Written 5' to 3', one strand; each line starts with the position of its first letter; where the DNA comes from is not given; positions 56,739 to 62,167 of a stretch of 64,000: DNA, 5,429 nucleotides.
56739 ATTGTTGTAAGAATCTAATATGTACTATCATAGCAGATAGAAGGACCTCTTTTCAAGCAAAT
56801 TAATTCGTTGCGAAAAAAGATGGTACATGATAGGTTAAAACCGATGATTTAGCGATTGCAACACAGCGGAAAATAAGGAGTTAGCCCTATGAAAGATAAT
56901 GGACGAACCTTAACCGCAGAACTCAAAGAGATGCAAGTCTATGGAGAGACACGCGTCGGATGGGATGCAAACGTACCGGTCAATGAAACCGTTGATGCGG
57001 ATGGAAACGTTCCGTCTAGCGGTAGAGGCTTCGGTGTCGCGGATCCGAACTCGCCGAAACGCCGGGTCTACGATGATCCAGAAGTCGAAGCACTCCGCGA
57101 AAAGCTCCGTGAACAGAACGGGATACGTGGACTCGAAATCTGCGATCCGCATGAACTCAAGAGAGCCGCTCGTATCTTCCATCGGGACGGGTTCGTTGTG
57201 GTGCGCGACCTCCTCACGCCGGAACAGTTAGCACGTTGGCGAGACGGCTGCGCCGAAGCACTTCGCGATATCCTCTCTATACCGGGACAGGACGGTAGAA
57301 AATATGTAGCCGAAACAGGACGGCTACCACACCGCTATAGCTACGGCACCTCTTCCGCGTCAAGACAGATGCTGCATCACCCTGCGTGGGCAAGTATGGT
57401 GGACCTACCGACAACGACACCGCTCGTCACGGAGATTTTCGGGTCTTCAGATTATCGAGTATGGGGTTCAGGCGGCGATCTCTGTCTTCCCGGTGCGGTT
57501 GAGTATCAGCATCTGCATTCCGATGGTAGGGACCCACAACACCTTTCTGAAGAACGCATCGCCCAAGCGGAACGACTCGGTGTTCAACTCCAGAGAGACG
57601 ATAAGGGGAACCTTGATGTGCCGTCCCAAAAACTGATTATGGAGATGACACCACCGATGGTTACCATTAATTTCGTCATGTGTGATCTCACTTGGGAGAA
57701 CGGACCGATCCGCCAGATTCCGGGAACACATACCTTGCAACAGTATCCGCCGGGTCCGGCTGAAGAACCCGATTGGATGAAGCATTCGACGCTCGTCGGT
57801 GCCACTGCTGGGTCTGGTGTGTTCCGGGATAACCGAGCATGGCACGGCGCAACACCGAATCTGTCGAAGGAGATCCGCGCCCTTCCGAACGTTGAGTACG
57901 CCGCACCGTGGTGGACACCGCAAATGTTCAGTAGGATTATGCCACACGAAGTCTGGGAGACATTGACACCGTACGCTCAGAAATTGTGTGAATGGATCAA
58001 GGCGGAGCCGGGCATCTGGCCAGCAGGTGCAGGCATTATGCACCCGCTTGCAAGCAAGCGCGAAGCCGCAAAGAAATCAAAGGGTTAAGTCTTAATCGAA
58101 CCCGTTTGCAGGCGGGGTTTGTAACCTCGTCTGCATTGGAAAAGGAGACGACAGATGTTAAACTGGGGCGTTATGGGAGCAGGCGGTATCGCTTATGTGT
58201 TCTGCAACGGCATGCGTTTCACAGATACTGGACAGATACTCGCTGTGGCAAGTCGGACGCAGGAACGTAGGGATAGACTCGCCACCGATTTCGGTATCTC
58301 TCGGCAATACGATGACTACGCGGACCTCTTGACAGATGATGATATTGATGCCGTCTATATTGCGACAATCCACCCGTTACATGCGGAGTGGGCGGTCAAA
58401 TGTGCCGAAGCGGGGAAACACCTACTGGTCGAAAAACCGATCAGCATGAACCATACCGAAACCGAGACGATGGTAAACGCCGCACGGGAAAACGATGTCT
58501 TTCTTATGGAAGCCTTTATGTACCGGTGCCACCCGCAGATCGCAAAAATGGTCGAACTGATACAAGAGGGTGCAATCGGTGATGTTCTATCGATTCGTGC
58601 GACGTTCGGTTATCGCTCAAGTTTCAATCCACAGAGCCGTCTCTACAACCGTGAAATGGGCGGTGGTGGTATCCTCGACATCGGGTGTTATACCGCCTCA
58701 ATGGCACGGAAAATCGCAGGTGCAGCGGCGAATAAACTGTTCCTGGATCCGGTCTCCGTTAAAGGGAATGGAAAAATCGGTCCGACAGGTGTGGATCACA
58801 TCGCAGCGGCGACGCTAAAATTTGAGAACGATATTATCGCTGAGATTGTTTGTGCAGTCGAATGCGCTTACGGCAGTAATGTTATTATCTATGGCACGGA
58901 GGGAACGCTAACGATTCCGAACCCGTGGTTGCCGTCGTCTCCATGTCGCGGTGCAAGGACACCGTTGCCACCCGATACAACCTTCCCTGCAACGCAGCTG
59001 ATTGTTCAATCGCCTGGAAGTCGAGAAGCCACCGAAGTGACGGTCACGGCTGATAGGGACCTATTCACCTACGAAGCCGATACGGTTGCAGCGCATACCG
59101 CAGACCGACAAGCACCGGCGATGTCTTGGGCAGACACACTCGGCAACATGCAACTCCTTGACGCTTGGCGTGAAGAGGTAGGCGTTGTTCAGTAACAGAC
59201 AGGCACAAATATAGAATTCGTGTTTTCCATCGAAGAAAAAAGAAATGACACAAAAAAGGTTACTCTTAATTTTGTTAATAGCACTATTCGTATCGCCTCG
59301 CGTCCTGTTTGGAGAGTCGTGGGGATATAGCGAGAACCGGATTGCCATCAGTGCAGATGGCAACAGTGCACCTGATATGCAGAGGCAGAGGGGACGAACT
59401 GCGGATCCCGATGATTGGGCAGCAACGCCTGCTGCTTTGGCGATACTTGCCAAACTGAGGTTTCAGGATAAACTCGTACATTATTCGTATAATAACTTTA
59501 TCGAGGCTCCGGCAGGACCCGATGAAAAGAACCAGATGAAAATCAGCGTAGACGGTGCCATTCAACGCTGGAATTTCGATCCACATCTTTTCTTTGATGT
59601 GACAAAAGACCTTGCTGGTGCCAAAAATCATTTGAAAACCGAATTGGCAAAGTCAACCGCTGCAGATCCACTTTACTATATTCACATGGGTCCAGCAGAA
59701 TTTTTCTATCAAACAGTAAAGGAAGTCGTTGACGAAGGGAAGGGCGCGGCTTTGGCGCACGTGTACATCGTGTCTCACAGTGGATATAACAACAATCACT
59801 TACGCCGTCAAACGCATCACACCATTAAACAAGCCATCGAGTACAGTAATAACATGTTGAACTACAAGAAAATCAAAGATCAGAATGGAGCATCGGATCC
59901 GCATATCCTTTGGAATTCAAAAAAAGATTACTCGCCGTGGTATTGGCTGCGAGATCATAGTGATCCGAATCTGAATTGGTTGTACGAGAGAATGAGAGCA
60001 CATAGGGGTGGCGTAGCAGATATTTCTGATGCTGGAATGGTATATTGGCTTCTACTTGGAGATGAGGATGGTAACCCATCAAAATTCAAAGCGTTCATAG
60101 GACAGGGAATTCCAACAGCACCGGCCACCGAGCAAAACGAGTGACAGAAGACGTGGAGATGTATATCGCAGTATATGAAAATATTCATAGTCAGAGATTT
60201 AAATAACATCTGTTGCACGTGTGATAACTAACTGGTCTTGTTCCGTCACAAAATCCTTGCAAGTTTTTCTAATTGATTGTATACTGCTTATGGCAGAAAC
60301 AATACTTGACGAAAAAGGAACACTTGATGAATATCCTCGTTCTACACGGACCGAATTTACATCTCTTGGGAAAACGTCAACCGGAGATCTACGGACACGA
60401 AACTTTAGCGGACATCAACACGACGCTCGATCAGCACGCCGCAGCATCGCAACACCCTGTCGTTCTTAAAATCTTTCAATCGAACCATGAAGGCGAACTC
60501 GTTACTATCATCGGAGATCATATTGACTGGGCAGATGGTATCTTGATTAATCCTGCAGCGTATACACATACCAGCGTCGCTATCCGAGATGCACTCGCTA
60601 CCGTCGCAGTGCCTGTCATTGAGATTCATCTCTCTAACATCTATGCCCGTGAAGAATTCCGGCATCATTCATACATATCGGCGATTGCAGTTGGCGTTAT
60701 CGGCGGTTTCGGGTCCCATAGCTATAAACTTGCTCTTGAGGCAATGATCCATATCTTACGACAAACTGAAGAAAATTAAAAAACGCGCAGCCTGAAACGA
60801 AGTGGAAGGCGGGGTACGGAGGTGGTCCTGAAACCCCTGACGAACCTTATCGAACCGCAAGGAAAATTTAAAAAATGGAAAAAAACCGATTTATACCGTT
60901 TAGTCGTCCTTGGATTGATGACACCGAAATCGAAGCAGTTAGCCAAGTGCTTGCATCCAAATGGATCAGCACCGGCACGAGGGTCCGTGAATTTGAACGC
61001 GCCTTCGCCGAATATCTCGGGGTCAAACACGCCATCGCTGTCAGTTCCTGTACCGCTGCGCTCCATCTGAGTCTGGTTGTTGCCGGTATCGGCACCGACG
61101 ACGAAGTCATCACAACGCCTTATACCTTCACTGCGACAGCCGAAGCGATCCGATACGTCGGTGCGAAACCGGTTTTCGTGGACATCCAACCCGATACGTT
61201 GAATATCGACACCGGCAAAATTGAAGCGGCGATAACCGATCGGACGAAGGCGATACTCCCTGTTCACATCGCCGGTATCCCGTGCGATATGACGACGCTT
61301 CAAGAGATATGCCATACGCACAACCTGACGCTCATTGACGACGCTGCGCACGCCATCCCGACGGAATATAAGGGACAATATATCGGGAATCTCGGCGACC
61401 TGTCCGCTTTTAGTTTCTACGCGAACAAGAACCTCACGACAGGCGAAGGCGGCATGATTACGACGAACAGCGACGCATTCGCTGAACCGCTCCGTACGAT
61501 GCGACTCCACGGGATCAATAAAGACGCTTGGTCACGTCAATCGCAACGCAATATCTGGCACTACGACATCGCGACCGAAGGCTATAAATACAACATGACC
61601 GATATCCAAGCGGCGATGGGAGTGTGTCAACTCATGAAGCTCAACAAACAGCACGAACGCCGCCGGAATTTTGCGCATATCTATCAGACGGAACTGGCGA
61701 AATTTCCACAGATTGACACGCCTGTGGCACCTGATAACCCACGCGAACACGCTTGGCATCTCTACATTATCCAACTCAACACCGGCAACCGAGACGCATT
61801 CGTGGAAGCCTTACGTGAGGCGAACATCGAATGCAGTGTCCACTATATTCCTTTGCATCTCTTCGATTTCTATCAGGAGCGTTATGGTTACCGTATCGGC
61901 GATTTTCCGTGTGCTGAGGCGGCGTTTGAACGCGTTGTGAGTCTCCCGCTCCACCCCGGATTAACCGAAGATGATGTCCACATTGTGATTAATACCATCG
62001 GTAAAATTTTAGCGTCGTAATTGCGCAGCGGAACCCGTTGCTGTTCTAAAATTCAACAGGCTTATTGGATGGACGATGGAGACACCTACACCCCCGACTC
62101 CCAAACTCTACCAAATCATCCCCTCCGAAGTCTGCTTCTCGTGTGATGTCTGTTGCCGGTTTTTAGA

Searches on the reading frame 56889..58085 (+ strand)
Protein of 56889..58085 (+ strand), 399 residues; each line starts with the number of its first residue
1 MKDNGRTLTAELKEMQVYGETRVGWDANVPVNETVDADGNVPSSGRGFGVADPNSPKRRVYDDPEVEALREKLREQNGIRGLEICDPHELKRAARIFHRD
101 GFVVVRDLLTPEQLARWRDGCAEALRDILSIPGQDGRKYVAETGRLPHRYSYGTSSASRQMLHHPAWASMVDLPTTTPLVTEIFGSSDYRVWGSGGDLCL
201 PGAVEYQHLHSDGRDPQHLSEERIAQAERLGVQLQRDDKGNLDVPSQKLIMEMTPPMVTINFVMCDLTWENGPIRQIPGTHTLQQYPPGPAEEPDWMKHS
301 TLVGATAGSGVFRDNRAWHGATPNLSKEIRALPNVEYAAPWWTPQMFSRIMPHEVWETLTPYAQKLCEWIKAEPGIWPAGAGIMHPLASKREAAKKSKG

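Call 56: search_protein_families(library=pfam, proteins=[window:56889-58085:+], max_evalue=0.0001)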
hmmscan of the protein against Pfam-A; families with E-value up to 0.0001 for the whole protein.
window:56889-58085:+ (399 aa): 1 family
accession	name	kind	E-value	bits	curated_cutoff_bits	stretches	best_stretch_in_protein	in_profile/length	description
PF05721.19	PhyH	-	2.7e-16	60.9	22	1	97-330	1-211/213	Phytanoyl-CoA dioxygenase (PhyH)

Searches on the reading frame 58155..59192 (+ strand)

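Call 56: search_protein_families(library=pfam, proteins=[window:58155-59192:+], max_evalue=0.0001)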
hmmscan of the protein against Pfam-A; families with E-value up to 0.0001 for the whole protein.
window:58155-59192:+ (346 aa): 3 families
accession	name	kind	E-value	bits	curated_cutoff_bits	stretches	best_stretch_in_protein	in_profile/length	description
PF01408.29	GFO_IDH_MocA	-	1.6e-24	87.4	24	1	2-120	1-119/120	Oxidoreductase family, NAD-binding Rossmann fold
PF22725.1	GFO_IDH_MocA_C3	-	2e-22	79.9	27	1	130-252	2-123/124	GFO/IDH/MocA C-terminal domain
PF02894.22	GFO_IDH_MocA_C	-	1.8e-10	41.5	22.9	1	134-258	2-129/218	Oxidoreductase family, C-terminal alpha/beta domain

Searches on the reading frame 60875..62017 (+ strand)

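Call 56: search_protein_families(library=pfam, proteins=[window:60875-62017:+], max_evalue=0.0001)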
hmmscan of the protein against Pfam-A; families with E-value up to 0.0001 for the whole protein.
window:60875-62017:+ (381 aa): 3 families
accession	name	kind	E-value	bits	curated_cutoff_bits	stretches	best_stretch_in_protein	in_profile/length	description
PF01041.23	DegT_DnrJ_EryC1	-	8.4e-138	459.9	19.8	1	14-375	3-359/360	DegT/DnrJ/EryC1/StrS aminotransferase family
PF00155.27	Aminotran_1_2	-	2.2e-09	37.4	19.7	1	37-160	44-189/361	Aminotransferase class I and II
PF01053.26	Cys_Met_Meta_PP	-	2.3e-06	26.8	27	1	38-163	55-180/381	Cys/Met metabolism PLP-dependent enzyme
